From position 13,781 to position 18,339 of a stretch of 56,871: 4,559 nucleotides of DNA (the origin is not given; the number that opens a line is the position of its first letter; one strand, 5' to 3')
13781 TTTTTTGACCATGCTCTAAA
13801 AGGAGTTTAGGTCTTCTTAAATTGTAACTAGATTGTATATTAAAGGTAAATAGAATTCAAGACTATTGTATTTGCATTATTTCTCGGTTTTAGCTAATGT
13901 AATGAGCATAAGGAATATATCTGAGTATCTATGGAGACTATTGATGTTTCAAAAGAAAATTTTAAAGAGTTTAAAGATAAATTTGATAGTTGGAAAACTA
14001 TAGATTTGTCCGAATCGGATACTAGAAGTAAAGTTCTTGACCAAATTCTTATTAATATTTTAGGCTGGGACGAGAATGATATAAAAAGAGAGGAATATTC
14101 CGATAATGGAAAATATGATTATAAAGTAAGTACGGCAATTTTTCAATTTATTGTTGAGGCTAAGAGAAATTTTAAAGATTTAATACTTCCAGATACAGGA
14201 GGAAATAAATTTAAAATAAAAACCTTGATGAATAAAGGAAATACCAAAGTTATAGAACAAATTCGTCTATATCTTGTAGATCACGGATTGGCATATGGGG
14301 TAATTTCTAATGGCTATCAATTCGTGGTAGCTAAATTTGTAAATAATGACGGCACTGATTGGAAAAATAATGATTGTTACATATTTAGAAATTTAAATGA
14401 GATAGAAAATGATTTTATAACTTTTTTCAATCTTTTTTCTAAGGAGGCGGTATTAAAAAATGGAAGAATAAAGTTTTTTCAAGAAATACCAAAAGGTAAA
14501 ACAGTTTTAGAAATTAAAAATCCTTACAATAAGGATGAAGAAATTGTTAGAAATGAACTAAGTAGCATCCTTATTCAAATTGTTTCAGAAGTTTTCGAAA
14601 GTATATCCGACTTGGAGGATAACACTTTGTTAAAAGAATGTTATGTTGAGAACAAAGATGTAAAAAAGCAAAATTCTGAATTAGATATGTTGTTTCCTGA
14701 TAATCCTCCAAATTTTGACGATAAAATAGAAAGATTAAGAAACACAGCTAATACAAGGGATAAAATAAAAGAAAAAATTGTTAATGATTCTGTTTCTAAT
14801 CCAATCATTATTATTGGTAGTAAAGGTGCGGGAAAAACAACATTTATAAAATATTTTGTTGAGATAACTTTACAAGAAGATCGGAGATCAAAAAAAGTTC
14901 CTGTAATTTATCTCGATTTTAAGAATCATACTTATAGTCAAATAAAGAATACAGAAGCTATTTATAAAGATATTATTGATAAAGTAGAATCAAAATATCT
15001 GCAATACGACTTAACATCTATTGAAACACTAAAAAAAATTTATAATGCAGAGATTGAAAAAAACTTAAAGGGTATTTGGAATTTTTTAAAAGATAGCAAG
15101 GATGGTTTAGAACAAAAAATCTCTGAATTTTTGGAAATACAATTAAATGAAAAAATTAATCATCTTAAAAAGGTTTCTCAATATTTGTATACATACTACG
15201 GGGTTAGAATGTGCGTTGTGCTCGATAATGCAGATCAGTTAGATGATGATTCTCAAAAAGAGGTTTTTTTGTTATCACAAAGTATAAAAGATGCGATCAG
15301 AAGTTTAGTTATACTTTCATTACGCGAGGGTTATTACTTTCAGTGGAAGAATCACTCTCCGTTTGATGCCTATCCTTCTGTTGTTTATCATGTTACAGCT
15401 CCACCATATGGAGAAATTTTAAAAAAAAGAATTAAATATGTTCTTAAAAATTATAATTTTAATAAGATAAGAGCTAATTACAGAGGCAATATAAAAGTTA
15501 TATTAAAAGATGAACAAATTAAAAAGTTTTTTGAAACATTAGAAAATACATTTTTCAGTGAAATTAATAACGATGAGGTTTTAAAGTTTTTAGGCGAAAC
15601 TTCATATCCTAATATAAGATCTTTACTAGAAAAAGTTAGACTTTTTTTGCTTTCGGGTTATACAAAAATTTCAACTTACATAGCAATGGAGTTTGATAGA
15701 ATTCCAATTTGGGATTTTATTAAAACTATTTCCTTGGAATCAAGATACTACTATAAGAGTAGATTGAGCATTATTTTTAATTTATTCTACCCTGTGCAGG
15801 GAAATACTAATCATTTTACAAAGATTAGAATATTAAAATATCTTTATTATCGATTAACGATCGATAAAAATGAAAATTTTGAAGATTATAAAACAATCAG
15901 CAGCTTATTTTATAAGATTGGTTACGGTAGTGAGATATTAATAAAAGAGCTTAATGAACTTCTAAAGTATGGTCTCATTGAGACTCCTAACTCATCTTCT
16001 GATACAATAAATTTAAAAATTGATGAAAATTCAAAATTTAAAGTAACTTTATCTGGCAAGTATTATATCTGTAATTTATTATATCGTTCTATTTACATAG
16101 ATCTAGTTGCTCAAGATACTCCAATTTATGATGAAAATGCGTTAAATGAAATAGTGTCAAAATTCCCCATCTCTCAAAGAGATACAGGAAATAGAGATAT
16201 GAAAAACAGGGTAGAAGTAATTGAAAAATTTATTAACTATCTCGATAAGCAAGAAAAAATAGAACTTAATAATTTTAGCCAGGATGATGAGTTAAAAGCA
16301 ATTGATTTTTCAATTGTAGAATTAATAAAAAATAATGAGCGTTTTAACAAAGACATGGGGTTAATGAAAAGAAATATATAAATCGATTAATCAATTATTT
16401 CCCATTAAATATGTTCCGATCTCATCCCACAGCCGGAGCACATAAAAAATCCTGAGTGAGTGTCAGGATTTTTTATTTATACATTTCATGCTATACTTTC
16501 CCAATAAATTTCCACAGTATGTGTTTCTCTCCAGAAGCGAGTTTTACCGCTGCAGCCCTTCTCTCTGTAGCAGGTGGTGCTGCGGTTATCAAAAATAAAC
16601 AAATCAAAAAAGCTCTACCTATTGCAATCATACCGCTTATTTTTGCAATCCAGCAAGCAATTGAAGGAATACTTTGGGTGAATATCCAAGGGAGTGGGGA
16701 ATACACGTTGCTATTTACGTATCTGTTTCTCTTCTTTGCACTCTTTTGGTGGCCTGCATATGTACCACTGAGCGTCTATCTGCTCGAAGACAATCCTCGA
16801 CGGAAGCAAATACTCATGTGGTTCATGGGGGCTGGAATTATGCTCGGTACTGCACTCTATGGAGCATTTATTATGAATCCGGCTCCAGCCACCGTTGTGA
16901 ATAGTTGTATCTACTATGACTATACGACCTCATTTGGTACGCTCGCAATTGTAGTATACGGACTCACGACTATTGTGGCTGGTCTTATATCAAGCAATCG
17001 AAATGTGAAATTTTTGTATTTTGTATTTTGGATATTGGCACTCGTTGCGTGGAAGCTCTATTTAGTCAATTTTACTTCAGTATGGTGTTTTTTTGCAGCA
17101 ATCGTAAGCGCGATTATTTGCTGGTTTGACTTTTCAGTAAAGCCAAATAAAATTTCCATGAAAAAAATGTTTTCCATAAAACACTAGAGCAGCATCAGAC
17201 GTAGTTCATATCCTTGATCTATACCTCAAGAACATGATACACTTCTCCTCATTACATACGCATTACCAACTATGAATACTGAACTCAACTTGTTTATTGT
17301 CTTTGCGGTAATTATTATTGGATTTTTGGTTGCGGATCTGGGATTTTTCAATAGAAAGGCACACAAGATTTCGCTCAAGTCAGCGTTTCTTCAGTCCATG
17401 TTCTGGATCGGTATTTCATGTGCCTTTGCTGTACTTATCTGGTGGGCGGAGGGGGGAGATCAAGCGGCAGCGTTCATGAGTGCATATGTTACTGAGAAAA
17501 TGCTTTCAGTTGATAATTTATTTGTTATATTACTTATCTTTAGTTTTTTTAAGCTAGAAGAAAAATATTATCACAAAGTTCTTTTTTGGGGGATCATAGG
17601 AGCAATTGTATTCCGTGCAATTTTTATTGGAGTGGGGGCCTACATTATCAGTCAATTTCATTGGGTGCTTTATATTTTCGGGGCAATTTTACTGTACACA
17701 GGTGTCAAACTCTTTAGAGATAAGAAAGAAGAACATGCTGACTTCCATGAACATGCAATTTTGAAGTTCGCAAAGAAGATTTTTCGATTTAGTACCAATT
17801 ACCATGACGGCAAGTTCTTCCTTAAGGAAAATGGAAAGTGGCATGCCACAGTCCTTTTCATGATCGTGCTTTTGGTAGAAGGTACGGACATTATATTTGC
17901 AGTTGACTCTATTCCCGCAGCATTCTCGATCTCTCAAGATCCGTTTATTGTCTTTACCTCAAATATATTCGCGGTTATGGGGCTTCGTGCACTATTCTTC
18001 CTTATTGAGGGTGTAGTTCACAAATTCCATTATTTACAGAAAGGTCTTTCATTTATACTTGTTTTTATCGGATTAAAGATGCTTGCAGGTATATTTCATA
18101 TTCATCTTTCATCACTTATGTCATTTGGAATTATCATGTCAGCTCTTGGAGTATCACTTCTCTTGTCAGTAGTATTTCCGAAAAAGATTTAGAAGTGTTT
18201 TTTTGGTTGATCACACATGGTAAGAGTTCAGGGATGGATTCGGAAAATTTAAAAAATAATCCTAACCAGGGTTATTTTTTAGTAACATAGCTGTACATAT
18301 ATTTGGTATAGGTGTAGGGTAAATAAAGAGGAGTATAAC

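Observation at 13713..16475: AT-rich island beside tRNA-Gln with a single 816-aa PD-(D/E)XK nuclease / P-loop NTPase fusion: candidate one-gene defence (abortive-infection-like) system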

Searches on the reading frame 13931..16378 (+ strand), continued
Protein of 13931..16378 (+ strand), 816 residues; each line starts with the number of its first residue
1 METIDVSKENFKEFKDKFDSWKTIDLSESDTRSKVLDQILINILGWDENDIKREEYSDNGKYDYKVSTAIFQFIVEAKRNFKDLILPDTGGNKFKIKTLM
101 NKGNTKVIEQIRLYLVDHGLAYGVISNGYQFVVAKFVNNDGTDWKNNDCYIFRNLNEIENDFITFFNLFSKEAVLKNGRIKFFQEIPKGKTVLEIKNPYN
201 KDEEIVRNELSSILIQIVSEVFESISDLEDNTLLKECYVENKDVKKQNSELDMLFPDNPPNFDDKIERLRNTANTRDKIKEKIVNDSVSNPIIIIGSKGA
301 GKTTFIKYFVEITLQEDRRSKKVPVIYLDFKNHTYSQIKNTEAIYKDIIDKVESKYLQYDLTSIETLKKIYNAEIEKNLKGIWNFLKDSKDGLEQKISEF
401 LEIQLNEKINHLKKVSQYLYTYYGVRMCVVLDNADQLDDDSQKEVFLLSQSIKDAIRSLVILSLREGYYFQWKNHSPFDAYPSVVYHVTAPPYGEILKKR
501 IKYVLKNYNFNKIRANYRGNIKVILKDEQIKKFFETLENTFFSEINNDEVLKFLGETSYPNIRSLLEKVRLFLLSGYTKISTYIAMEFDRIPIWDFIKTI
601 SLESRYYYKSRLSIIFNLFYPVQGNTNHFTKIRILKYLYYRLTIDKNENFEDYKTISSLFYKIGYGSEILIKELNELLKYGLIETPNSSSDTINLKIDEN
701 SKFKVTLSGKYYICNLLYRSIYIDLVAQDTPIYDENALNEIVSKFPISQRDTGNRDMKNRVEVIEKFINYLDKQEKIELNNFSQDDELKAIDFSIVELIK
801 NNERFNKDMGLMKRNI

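Call 101: search_solved_structures(query=A4, max_evalue=10, show_alignments=2)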
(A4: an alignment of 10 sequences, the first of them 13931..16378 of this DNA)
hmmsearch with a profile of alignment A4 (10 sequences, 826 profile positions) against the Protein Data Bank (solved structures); distinct sequences matched with E-value up to 10: 150 (the best 60 are shown).
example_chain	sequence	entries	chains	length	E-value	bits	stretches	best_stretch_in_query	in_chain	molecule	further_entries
5c1s_A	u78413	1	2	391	0.00034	21.9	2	296-334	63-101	Small GTPase EhRabX3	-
5c1t_A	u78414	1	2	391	0.00039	21.7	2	295-334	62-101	Small GTPase EhRabX3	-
2px0_A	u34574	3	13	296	0.00078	20.7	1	292-427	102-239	Flagellar biosynthesis protein flhF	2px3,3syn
7c3k_A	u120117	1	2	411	0.0049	18.1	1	251-345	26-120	Immunity-related GTPase family member b10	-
8jqy_A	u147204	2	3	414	0.005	18.1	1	251-345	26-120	Immunity-related GTPase family member b10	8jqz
3jag_jj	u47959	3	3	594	0.0053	18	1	263-320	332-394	ABCE1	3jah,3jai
6yal_k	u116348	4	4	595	0.0053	18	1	263-320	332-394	ATP-binding cassette sub-family E member 1 (ABCE1) | ATP binding cassette subfamily E member 1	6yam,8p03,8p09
6zvj_1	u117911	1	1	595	0.0053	18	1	263-320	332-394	ATP-binding cassette sub-family E member 1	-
6nak_D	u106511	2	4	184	0.0054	18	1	268-326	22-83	TsaE | ATPase YjeE, predicted to have essential role in cell wall biosynthesis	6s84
9h6y_k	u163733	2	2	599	0.0054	18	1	263-320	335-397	ATP binding cassette subfamily E member 1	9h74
5lzv_jj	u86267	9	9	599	0.0054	18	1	263-320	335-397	ABCE1 | ATP binding cassette subfamily E member 1 | ATP-binding cassette sub-family E member 1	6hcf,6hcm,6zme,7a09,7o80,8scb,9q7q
8h4m_A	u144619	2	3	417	0.0063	17.7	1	252-334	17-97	T-cell-specific guanine nucleotide triphosphate-binding protein 2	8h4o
2il1_A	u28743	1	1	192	0.0088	17.3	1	296-339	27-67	Rab12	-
6c2u_A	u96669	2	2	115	0.0099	17.1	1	264-322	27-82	phosphate-loop protein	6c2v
8vh4_B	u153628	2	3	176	0.01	17.1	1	297-339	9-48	Ras-related protein Rab-12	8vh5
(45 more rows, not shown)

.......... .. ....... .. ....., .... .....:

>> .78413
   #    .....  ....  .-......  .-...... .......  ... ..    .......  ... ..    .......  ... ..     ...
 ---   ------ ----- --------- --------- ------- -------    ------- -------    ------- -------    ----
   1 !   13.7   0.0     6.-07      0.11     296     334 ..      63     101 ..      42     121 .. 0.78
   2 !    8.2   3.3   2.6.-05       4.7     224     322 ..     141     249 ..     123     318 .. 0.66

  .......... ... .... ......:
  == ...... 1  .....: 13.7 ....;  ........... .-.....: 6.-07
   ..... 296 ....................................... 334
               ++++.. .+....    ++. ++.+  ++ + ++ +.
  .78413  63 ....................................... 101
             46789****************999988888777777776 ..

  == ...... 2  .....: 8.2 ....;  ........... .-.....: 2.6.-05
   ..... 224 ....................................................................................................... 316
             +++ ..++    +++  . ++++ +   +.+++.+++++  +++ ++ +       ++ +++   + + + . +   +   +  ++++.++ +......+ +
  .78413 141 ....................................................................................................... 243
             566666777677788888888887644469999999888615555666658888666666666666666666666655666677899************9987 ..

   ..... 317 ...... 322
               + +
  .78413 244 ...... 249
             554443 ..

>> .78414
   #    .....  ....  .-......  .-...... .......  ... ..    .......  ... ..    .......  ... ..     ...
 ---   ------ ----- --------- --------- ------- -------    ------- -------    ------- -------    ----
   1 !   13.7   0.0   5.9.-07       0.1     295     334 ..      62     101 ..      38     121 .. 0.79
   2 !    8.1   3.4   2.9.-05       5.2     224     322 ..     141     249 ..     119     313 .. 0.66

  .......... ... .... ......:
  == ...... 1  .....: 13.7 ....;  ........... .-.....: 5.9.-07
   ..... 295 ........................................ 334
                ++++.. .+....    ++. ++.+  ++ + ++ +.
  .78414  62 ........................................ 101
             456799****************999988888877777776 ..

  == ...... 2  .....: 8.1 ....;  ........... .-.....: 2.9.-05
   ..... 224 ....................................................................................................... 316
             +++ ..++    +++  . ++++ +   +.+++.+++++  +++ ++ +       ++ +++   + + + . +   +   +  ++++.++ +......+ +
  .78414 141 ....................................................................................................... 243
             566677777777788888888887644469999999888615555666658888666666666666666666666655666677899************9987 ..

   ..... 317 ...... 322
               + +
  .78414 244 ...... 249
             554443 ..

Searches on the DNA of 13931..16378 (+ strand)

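Call 81: search_dna_similar(query=L048:6941-9391:+, collection=ecoli_genomes, mode=distant, max_rows=12)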
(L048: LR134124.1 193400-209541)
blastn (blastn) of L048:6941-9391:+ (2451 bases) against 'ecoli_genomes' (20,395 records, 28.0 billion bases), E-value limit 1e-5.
Records with a match: 10; places in all: 12; records where one place covers at least 80% of the query: 8.
Genomes with a match: 10 of 5426; with a place that covers at least 80% of the query: 8. Places per genome that has any: lowest 1, median 1, highest 2. On chromosomes: 12 places; on plasmids: 0.
Best place of each record, by identity: 60-80% 10.
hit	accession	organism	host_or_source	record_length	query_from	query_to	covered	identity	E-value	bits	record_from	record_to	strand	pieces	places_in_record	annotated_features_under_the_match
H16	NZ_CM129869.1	Escherichia coli strain PCP06235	seawater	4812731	1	2444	100%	75.0%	0e+0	1619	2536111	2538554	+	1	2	P-loop NTPase fold protein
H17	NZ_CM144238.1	Escherichia coli strain KK19-02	Homo sapiens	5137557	1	2444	100%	75.0%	0e+0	1615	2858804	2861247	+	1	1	P-loop NTPase fold protein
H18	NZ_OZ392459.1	Escherichia coli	Homo sapiens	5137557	1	2444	100%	75.0%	0e+0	1615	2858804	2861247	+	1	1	P-loop NTPase fold protein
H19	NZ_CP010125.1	Escherichia coli strain C8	cow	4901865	1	2444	100%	75.0%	0e+0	1612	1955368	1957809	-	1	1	hypothetical protein (x2)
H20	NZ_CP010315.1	Escherichia coli strain 789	Turkey with septicemic infection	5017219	1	2444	100%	74.9%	0e+0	1611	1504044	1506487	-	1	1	P-loop NTPase fold protein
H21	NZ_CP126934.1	Escherichia coli O78:H4 strain APEC E19057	Gallus gallus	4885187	1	2444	100%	74.9%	0e+0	1611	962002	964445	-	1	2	P-loop NTPase fold protein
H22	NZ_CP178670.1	Escherichia coli strain VTB97022v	Chicken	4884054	1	2444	100%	74.9%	0e+0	1611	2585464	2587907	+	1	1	P-loop NTPase fold protein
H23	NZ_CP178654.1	Escherichia coli strain VTB96926v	Chicken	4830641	1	2444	100%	74.9%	0e+0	1611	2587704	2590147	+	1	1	P-loop NTPase fold protein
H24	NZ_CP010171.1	Escherichia coli strain H7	not applicable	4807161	859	942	3%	77.9%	3e-6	65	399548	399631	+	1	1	hypothetical protein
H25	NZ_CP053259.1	Escherichia coli strain GF3-3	Guinea fowl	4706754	859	942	3%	77.9%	3e-6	65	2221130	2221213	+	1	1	hypothetical protein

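Call 83: get_annotated_region(hit=H20, flank=9000)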
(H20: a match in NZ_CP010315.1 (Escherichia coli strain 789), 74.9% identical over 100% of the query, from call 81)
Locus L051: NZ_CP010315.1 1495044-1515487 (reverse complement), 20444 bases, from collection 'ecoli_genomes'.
description: Escherichia coli strain 789 chromosome, complete genome
organism: Escherichia coli strain 789 (NCBI taxid 562)
replicon: chromosome; assembly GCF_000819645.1
host: -; source: Turkey with septicemic infection; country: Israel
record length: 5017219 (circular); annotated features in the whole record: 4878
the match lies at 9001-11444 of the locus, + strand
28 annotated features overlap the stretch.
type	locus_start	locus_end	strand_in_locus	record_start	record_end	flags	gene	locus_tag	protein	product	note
CDS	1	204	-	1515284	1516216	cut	-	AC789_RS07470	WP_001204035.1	hypothetical protein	-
CDS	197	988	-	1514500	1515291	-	-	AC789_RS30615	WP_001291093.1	ParB/Srx family N-terminal domain-containing protein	-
CDS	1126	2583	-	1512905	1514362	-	trkG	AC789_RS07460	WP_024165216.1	Trk system potassium transporter TrkG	-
CDS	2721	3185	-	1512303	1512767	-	-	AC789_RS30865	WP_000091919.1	lysis protein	-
CDS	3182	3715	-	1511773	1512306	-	-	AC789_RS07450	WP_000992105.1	lysozyme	-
CDS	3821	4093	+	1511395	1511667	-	-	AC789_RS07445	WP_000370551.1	hypothetical protein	-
CDS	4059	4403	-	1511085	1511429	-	-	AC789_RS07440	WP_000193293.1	YdfR family protein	-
CDS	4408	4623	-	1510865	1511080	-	essD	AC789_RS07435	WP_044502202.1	phage lysis protein EssD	-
CDS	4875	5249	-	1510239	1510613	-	-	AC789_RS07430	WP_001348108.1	cell envelope integrity TolA C-terminal domain-containing protein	-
CDS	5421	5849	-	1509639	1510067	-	tolA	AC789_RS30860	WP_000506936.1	cell envelope integrity protein TolA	-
CDS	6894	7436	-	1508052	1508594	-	-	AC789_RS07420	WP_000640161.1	DUF1133 family protein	-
CDS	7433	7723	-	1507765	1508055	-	-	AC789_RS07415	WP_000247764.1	DUF1364 domain-containing protein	-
CDS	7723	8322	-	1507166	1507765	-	-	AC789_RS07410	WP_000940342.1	DUF1367 family protein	-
CDS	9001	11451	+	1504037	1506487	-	-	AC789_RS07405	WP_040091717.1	P-loop NTPase fold protein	-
CDS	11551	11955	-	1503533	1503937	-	-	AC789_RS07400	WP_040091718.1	DUF977 family protein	-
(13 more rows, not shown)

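Call 84: get_annotated_region(hit=H16, flank=9000)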
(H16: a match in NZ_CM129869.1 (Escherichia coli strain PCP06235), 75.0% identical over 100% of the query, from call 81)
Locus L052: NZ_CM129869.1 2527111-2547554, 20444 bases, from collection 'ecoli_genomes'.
description: Escherichia coli strain PCP06235 chromosome, whole genome shotgun sequence
organism: Escherichia coli strain PCP06235 (NCBI taxid 562)
replicon: chromosome; assembly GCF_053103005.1
host: -; source: seawater; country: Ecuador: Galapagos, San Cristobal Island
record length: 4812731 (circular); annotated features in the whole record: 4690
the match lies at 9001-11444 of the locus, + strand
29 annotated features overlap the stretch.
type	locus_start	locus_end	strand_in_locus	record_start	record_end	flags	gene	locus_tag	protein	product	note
CDS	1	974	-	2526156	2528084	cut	-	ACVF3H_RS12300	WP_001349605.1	phage terminase large subunit family protein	-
CDS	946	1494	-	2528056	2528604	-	-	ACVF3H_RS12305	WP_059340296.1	terminase small subunit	-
CDS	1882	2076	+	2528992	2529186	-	-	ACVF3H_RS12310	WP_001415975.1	YlcI/YnfO family protein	-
CDS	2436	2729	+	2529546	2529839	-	iss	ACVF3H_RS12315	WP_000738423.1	increased serum survival lipoprotein Iss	-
CDS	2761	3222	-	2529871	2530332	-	rzpD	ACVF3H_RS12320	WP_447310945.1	prophage endopeptidase RzpD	-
CDS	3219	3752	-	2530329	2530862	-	-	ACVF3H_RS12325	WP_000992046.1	lysozyme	-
CDS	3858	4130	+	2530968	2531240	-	-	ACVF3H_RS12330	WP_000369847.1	hypothetical protein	-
CDS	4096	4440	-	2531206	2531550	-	-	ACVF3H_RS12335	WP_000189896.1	YdfR family protein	-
CDS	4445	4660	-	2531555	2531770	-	-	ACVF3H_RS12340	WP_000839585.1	class II holin family protein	-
CDS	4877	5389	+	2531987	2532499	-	-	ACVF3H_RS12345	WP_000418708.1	hypothetical protein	-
CDS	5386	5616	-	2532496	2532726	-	-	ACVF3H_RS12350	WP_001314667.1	hypothetical protein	-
CDS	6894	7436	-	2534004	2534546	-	-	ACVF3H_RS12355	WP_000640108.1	DUF1133 family protein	-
CDS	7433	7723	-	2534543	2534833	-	-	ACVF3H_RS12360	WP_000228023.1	DUF1364 domain-containing protein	-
CDS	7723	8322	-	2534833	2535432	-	-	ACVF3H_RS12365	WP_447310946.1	DUF1367 family protein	-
CDS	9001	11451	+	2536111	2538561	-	-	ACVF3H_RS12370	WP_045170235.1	P-loop NTPase fold protein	-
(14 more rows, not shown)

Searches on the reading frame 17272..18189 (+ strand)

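Call 43: search_protein_families(library=pfam, proteins=[window:17272-18189:+], max_evalue=0.001)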
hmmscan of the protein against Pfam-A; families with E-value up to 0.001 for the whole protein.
window:17272-18189:+ (306 aa): 1 family
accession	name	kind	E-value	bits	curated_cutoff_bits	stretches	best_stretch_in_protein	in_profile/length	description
PF03741.22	TerC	-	3.1e-51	174.1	27.8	1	70-272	2-176/178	Integral membrane protein TerC family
